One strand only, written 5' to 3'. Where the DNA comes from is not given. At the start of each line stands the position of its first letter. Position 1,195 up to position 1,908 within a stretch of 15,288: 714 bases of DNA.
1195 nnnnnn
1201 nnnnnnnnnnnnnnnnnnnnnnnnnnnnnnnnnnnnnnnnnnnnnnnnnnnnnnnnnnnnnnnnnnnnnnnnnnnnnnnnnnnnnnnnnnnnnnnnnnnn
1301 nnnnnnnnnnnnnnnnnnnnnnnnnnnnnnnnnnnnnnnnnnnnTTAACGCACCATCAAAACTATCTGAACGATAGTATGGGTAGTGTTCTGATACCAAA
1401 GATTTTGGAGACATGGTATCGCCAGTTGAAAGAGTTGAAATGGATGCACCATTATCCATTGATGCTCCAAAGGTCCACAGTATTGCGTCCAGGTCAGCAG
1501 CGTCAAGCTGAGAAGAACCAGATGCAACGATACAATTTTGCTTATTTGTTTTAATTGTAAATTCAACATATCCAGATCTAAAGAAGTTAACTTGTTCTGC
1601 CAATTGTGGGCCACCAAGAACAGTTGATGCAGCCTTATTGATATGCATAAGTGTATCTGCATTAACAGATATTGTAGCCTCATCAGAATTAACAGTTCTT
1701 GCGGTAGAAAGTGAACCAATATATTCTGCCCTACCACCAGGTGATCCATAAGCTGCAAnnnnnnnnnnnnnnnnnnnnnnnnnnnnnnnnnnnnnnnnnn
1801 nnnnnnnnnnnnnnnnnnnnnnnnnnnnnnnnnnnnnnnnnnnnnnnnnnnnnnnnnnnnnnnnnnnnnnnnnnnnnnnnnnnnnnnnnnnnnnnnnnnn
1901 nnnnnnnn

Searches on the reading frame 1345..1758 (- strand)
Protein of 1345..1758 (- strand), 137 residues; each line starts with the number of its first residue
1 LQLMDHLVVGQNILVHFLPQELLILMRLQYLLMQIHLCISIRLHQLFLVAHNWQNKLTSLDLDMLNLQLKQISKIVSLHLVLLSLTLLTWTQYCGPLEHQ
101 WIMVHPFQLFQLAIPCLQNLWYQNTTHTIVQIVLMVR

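Call 7: search_protein_families(library=pfam, proteins=[window:1345-1758:-], max_evalue=0.01)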
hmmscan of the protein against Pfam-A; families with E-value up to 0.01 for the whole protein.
window:1345-1758:- (137 aa): 0 families

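Call 9: search_protein_families(library=phrogs, proteins=[window:1345-1758:-], max_evalue=0.01)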
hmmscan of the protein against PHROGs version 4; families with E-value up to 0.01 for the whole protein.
window:1345-1758:- (137 aa): 0 families

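Call 36: search_protein_families(library=pfam, proteins=[window:1345-1758:-], max_evalue=1)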
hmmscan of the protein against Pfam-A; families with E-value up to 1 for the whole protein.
window:1345-1758:- (137 aa): 1 family
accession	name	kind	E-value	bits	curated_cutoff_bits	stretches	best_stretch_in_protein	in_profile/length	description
PF12189.13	VirE1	-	0.12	12.8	25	1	43-67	23-47/63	Single-strand DNA-binding protein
